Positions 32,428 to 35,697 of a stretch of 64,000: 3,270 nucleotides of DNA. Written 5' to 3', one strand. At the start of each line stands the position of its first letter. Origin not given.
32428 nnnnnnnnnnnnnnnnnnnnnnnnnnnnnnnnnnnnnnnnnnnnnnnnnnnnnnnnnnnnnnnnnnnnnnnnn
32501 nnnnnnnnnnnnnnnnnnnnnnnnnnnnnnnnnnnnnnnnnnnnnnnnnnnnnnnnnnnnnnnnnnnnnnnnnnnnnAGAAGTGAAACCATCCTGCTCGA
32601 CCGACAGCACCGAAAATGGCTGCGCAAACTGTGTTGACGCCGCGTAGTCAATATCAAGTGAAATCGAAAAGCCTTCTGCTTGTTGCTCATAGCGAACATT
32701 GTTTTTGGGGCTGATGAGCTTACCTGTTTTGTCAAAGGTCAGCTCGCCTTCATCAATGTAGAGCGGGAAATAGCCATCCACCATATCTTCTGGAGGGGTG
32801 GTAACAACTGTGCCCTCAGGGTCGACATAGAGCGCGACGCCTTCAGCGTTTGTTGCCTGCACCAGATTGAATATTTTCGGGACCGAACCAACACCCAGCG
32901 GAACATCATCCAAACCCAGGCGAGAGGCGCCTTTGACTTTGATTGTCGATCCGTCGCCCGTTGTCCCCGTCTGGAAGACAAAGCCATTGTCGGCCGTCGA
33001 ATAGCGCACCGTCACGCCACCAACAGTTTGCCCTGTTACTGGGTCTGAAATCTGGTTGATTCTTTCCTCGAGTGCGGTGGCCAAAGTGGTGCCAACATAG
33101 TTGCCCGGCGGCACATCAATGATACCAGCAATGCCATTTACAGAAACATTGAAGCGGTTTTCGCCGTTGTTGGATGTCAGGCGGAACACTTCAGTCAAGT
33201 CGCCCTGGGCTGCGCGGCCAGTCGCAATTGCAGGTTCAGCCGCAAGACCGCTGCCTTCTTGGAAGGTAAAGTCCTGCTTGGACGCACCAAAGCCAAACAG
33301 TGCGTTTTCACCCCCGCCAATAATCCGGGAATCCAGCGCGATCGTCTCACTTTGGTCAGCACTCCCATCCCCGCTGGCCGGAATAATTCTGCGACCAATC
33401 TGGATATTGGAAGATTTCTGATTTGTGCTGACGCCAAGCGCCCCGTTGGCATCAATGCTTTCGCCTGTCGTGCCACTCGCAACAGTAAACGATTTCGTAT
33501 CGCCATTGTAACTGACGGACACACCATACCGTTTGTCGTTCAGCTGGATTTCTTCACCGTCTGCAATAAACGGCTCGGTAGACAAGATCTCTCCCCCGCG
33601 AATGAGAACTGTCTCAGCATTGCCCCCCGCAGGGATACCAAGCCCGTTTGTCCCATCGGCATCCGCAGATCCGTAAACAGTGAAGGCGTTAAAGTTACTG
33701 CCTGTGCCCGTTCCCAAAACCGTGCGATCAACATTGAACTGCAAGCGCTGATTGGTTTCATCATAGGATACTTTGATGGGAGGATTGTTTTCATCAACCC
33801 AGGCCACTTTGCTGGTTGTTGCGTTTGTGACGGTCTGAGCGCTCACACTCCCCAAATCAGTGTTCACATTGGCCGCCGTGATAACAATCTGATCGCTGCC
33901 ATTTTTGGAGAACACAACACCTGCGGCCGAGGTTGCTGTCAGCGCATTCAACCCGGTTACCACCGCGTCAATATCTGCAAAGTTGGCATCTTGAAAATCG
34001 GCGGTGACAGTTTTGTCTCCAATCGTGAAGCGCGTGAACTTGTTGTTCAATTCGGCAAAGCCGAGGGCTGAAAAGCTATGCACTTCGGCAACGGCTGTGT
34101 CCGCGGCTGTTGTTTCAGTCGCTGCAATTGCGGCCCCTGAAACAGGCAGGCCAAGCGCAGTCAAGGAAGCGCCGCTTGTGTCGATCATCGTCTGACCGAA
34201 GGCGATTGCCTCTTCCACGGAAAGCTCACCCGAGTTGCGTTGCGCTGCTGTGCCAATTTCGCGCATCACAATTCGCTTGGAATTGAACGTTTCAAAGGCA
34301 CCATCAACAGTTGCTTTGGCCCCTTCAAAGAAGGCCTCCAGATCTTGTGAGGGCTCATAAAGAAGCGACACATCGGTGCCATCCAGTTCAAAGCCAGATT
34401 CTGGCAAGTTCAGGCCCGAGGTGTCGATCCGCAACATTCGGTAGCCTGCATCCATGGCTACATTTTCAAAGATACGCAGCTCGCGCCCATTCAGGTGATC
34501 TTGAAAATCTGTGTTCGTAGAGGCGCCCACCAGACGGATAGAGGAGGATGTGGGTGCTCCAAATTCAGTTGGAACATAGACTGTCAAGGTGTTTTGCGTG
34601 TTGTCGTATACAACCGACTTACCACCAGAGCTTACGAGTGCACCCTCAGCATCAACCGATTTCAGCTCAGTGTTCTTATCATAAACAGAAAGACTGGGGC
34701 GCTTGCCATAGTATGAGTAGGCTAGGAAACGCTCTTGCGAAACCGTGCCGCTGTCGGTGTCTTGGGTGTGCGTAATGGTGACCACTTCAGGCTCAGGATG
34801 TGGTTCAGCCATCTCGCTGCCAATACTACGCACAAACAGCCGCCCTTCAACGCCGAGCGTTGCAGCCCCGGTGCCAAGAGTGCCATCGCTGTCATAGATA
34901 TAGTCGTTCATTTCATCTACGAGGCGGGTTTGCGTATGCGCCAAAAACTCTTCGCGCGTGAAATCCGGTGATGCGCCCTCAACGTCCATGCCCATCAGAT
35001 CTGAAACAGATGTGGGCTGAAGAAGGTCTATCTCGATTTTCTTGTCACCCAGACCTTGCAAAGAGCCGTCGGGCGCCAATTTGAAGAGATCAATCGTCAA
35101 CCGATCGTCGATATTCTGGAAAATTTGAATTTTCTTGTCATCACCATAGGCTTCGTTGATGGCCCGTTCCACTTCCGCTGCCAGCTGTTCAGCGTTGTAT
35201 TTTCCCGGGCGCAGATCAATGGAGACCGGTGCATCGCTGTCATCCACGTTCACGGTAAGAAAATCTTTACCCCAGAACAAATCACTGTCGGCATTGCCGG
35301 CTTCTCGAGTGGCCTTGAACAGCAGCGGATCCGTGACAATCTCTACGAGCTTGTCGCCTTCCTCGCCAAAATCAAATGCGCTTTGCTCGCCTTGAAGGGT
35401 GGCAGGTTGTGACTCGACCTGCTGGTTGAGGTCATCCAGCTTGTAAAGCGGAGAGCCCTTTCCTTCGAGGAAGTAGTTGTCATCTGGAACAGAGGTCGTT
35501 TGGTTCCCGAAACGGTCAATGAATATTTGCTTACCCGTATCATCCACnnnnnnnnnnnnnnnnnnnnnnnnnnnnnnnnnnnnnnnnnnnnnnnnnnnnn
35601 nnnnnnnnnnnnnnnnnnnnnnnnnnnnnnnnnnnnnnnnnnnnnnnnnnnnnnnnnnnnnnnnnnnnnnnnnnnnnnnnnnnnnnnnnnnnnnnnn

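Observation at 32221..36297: Giant hook protein FlgE (1358 aa) with a ~900-aa central insertion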

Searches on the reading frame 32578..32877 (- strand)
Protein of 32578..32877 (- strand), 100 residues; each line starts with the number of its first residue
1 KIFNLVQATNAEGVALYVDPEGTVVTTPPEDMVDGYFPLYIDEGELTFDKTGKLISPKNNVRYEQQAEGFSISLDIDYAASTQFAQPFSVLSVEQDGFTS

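Call 30: search_protein_families(library=pfam, proteins=[window:32578-32877:-], max_evalue=10)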
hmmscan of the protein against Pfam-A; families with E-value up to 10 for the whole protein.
seq(100 aa): 1 family
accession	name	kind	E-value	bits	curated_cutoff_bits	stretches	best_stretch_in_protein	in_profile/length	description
PF07559.19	FlgE_D2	-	3.4e-08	34.5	22.7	1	16-98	56-142/142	Flagellar basal body protein FlaE D2 domain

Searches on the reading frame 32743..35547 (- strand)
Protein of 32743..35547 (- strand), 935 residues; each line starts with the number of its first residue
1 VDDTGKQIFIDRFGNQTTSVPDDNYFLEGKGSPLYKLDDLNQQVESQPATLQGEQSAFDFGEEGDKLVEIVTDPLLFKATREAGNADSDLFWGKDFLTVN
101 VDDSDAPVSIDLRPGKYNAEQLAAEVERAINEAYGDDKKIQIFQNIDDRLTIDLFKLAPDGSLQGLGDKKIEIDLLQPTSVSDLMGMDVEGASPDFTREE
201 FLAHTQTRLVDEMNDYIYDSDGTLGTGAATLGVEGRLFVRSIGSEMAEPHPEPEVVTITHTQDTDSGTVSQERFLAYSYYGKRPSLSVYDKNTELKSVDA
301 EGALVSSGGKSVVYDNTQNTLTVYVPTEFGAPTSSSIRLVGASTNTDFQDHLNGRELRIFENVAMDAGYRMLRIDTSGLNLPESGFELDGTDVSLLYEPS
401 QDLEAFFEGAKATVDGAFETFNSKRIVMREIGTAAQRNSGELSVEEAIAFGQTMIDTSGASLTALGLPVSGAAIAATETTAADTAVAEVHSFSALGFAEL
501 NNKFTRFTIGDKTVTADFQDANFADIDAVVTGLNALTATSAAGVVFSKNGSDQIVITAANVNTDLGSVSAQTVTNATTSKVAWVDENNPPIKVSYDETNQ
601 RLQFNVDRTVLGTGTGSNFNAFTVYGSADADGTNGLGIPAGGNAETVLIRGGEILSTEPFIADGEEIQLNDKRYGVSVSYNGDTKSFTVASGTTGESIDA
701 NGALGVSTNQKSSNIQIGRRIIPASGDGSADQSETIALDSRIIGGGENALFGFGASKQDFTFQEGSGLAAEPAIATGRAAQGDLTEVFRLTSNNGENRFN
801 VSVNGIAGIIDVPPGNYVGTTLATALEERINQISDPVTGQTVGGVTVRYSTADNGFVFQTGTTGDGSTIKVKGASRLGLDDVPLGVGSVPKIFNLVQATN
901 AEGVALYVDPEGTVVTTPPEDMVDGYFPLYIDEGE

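Call 38: search_protein_representatives(protein=window:32743-35547:-)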
Query: 935 residues. Proteins with E-value up to 0.001 (for the whole library): 353; up to 1e-10: 189; up to 1e-30: 55. The best 150 are listed.
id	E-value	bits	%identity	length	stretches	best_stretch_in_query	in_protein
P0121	6.0e-263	891.7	54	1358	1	1-935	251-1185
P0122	1.0e-228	778.4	48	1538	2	2-569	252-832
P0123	2.8e-220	750.5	56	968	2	575-935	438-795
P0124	5.2e-217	739.7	50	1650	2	270-935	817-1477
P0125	1.2e-183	629.3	62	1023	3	580-935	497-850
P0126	1.5e-171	589.2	47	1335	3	576-935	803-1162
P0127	3.4e-135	469.0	41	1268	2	581-935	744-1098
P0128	1.6e-127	443.6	44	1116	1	258-935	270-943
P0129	1.2e-119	417.5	56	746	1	514-935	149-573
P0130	4.2e-118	412.4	39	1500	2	538-924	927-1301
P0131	4.7e-104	366.0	37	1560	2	3-524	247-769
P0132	9.9e-96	338.4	59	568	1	1-262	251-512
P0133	2.5e-94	333.7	37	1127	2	577-935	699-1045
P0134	5.1e-86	306.3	38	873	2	564-935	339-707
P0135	4.2e-77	276.8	41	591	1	580-935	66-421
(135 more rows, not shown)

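Call 84: search_dna_similar(query=window:32833-35490:-, collection=phages, mode=protein, max_evalue=0.01, max_rows=10)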
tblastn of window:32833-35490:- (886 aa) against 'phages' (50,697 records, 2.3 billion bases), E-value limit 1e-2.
No match.

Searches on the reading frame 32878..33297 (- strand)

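Call 30: search_protein_families(library=pfam, proteins=[window:32878-33297:-], max_evalue=10)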
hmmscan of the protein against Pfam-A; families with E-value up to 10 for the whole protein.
seq(140 aa): 1 family
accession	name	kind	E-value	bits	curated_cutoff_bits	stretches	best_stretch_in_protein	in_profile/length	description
PF14930.12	Qn_am_d_aII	-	0.051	14.2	27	1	86-126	15-55/107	Quinohemoprotein amine dehydrogenase, alpha subunit domain II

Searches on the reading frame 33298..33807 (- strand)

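Call 30: search_protein_families(library=pfam, proteins=[window:33298-33807:-], max_evalue=10)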
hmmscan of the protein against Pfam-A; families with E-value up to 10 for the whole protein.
seq(170 aa): 1 family
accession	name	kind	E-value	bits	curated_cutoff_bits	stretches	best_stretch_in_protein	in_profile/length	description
PF22984.1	RM6_Med14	-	0.031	14.8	27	1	91-121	22-53/69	Mediator of RNA polymerase II transcription subunit 14, RM6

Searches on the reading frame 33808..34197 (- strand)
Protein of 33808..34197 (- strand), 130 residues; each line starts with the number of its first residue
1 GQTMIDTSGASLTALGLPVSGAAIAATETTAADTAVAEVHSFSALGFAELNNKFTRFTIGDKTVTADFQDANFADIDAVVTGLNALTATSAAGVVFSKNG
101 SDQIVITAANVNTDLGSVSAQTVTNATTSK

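Call 30: search_protein_families(library=pfam, proteins=[window:33808-34197:-], max_evalue=10)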
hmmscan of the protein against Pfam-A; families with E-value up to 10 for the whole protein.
seq(130 aa): 0 families

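Call 67: search_protein_families(library=pfam, alignment_id=A4, max_evalue=1)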
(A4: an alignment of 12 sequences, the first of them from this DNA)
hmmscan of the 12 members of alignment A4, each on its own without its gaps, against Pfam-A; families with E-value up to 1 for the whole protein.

A. member 1, seq(107 aa): 0 families

B. families by the number of members that match (of 12 scanned): 7 families
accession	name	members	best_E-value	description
PF07196.18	Flagellin_IN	2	0.032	Flagellin hook IN motif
PF18815.6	AFP_2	1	0.016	Bacterial antifreeze protein repeat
PF18376.6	MDD_C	1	0.022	Mevalonate 5-diphosphate decarboxylase C-terminal domain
PF05946.17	TcpA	1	0.025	Toxin-coregulated pilus subunit TcpA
PF04762.18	Beta-prop_ELP1_1st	1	0.079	ELP1 first N-terminal beta-propeller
PF02225.27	PA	1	0.14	PA domain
PF24081.1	PH_SLA1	1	0.24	SLA1-like, PH domain-like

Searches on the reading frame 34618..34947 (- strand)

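Call 30: search_protein_families(library=pfam, proteins=[window:34618-34947:-], max_evalue=10)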
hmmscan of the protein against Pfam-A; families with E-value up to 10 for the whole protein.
seq(110 aa): 1 family
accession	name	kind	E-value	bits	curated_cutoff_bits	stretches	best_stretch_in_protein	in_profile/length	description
PF01327.26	Pep_deformylase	-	0.038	14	22.8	1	7-102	28-128/156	Polypeptide deformylase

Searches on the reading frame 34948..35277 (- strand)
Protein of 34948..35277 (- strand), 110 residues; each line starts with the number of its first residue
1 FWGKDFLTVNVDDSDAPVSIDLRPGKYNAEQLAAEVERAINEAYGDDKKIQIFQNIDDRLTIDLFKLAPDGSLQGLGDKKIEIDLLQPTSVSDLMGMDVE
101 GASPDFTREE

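Call 30: search_protein_families(library=pfam, proteins=[window:34948-35277:-], max_evalue=10)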
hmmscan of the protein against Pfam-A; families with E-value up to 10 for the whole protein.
seq(110 aa): 1 family
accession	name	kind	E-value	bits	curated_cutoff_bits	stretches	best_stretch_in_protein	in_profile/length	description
PF01883.24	FeS_assembly_P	-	0.13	12.9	23.5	1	9-49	29-70/73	Iron-sulfur cluster assembly protein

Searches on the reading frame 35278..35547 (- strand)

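Call 30: search_protein_families(library=pfam, proteins=[window:35278-35547:-], max_evalue=10)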
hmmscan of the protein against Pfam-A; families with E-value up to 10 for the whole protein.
seq(90 aa): 1 family
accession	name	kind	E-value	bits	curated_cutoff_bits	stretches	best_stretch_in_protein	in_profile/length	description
PF20257.3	SAM_HAT_C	-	0.11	13.3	25.5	1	8-28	4-23/84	SAM hydroxide adenosyltransferase C-terminal domain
